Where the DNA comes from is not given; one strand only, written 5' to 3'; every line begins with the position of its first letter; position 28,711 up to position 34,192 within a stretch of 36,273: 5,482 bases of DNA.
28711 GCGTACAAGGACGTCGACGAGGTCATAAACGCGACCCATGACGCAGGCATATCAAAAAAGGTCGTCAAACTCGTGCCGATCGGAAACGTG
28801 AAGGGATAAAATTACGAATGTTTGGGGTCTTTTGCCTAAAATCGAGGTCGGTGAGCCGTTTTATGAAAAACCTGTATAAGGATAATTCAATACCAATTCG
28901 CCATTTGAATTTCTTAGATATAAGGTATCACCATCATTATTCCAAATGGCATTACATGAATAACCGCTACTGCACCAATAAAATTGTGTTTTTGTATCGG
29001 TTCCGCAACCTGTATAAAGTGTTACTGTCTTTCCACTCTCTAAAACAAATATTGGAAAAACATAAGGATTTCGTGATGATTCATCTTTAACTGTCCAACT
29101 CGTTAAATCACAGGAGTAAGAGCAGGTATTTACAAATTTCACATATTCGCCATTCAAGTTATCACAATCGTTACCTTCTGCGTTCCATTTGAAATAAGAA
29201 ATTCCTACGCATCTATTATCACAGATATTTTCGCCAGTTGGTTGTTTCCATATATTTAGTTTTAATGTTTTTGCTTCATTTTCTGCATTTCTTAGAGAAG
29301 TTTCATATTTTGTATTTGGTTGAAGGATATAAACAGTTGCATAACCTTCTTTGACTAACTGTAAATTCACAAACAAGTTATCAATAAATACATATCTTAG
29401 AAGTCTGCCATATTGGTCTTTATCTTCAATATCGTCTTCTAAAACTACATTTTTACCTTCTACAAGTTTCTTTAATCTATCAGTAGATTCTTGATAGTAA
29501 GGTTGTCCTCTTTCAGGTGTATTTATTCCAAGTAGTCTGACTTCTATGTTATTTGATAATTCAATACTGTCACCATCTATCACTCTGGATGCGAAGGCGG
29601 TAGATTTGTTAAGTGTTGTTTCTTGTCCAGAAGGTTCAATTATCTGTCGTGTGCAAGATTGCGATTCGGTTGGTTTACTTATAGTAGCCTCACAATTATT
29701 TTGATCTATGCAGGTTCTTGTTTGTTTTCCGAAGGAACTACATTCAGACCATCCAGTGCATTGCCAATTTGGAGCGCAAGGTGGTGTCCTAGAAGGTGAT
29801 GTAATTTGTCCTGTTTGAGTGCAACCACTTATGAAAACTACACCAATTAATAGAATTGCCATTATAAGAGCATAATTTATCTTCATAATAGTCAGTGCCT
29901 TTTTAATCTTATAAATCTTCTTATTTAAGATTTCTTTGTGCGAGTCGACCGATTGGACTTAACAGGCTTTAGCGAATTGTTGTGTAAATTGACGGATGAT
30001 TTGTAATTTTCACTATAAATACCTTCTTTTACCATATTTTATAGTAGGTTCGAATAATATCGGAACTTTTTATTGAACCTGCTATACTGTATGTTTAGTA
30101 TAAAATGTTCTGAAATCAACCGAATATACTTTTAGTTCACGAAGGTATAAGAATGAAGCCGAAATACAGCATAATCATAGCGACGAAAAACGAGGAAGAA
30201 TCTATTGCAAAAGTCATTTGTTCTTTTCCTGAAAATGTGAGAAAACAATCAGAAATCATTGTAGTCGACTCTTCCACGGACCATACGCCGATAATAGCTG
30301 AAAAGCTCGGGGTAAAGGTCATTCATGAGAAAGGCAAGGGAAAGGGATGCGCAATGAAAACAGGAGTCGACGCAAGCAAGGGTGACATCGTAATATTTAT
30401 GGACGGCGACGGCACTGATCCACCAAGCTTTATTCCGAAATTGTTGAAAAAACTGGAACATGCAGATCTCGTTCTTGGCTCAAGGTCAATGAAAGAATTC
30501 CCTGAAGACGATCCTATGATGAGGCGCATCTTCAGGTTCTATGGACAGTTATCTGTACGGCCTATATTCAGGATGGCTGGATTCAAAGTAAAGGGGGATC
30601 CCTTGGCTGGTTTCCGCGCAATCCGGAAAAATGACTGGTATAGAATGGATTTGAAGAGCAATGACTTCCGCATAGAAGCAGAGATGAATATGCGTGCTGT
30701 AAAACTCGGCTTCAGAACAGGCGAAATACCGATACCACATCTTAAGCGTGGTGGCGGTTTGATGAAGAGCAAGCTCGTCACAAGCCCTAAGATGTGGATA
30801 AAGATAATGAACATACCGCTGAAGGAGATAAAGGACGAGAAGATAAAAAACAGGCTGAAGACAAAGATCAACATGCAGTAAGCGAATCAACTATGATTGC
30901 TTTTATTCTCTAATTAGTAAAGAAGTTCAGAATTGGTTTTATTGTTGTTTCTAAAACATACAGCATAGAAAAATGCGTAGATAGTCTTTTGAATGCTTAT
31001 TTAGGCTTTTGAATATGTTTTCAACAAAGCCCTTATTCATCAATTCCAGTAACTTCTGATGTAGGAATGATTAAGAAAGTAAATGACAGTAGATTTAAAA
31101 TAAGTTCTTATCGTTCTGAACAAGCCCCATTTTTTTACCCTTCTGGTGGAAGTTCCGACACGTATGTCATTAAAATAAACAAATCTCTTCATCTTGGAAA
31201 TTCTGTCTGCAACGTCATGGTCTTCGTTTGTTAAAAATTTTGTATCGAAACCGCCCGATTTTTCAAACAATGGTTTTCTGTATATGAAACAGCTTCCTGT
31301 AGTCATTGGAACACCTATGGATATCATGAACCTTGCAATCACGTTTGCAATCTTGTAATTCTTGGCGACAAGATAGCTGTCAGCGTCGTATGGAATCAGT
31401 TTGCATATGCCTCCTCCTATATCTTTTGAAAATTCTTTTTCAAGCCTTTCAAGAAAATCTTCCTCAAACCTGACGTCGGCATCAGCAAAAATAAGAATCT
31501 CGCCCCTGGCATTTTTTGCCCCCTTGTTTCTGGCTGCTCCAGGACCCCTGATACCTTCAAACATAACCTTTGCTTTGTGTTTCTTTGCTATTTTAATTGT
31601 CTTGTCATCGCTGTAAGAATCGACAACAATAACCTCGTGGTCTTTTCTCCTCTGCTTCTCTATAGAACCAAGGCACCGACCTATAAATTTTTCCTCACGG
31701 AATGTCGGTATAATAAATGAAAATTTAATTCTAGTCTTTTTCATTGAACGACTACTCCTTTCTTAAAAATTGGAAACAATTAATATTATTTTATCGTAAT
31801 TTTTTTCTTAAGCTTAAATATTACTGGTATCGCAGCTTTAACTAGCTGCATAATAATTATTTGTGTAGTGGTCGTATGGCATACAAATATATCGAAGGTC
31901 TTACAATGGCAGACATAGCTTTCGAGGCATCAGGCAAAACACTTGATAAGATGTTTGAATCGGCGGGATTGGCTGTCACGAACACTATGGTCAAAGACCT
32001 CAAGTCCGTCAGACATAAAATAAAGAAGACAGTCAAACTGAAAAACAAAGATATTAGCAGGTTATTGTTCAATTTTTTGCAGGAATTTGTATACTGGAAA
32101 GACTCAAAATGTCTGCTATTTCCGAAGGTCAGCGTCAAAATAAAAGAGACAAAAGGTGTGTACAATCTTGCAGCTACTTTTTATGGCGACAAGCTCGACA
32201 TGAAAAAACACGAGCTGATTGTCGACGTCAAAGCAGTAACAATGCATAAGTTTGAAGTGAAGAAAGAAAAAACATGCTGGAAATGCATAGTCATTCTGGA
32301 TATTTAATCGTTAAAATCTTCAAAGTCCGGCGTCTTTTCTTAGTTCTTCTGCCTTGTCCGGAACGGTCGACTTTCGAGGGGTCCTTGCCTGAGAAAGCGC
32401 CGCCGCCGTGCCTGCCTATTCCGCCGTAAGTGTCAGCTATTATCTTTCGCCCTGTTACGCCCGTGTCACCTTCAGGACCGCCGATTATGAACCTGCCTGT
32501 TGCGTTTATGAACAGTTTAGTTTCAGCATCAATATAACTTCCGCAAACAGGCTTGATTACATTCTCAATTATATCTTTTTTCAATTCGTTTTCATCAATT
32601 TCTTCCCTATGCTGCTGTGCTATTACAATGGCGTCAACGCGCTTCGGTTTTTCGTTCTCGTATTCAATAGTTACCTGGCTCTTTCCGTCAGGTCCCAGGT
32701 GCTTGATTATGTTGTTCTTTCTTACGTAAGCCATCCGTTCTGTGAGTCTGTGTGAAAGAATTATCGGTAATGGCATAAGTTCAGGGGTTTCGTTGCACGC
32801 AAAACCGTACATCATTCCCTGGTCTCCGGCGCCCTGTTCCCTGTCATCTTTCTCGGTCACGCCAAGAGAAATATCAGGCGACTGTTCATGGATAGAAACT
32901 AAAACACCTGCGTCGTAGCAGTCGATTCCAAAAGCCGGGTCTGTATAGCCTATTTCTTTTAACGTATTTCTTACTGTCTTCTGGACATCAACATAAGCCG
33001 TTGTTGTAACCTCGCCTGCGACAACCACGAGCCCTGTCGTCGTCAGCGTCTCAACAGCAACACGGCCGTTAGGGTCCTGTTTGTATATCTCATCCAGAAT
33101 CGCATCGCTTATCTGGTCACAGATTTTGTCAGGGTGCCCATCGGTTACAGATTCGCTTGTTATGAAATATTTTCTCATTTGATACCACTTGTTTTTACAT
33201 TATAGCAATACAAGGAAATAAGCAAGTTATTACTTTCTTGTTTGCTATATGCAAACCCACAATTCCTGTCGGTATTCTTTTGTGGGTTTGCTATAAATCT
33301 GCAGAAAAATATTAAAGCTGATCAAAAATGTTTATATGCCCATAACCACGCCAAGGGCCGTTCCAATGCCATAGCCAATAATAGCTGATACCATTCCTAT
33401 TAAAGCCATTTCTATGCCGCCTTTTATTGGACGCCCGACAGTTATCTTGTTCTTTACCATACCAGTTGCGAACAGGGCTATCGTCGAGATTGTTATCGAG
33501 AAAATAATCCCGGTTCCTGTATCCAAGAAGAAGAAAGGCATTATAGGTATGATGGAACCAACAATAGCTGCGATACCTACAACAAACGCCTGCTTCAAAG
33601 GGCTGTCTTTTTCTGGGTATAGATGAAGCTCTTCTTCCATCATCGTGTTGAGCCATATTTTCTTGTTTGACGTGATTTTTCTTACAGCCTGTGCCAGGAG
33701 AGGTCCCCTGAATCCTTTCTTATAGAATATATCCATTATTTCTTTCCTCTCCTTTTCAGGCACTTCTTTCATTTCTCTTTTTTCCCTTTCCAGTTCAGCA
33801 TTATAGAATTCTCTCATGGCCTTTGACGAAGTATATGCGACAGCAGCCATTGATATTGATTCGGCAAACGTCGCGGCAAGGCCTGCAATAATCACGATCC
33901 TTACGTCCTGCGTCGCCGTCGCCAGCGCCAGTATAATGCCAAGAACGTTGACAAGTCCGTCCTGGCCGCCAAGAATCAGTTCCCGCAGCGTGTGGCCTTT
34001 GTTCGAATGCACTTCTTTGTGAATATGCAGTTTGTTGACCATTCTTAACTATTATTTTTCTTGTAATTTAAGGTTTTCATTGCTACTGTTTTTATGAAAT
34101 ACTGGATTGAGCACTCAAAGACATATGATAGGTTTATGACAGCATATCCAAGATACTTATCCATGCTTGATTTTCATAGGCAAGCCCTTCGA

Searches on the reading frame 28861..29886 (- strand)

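Call 43: search_protein_families(library=pfam, proteins=[window:28861-29886:-], max_evalue=0.001)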
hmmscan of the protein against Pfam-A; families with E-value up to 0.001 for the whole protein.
window:28861-29886:- (341 aa): 2 families
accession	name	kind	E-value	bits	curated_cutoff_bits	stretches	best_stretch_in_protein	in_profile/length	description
PF00565.23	SNase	-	6e-24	85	21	1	116-215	2-107/107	Staphylococcal nuclease homologue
PF00932.25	LTD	-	3.3e-17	63.3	34.3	1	240-338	22-108/109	Lamin Tail Domain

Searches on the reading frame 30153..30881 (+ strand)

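Call 44: search_protein_families(library=pfam, proteins=[window:30153-30881:+], max_evalue=0.001)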
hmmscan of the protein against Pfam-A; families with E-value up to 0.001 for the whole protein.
window:30153-30881:+ (242 aa): 2 families
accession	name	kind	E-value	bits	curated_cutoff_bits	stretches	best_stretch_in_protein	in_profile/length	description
PF00535.33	Glycos_transf_2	-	4e-25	89.1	23.3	1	6-130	1-132/168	Glycosyl transferase family 2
PF13641.12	Glyco_tranf_2_3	-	1.8e-05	25.3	27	1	3-106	1-118/230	Glycosyltransferase like family 2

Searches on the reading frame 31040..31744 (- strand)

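Call 44: search_protein_families(library=pfam, proteins=[window:31040-31744:-], max_evalue=0.001)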
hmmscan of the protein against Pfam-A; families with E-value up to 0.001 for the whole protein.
window:31040-31744:- (234 aa): 5 families
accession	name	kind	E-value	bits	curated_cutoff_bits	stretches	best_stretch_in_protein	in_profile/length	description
PF00535.33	Glycos_transf_2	-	3.8e-31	108.7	23.3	1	9-162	1-166/168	Glycosyl transferase family 2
PF10111.15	Glyco_tranf_2_2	-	1.3e-14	54.8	27.3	1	11-216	3-232/276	Glycosyltransferase like family 2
PF13641.12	Glyco_tranf_2_3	-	5.3e-11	43.4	27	1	8-191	3-203/230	Glycosyltransferase like family 2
PF13506.12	Glyco_transf_21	-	1.1e-07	32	21.7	1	74-194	24-149/174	Glycosyl transferase family 21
PF13632.12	Glyco_trans_2_3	-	0.0005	20.4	27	1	85-196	3-121/198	Glycosyl transferase family group 2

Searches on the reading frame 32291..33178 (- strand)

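Call 44: search_protein_families(library=pfam, proteins=[window:32291-33178:-], max_evalue=0.001)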
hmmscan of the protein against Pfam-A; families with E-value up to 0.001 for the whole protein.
window:32291-33178:- (295 aa): 3 families
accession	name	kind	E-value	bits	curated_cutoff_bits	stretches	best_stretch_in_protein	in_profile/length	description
PF02772.21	S-AdoMet_synt_M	-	2.8e-47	160.2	29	1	114-230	1-120/120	S-adenosylmethionine synthetase, central domain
PF00438.25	S-AdoMet_synt_N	-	2.8e-41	140.5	33.1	1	3-101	1-99/99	S-adenosylmethionine synthetase, N-terminal domain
PF02773.21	S-AdoMet_synt_C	-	2.2e-19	70.2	25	1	232-274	1-43/138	S-adenosylmethionine synthetase, C-terminal domain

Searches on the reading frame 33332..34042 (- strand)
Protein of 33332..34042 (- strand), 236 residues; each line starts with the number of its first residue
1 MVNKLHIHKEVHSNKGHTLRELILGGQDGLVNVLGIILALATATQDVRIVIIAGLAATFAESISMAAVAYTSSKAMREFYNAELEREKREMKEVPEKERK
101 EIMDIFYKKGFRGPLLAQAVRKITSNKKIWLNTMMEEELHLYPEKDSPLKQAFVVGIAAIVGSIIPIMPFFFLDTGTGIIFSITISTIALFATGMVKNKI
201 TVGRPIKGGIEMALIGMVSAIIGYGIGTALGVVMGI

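Call 44: search_protein_families(library=pfam, proteins=[window:33332-34042:-], max_evalue=0.001)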
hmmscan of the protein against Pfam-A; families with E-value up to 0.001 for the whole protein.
window:33332-34042:- (236 aa): 1 family
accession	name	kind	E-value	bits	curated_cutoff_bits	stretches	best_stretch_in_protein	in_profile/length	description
PF01988.24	VIT1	-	1.2e-58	198.9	28.1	1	19-228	1-214/214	VIT family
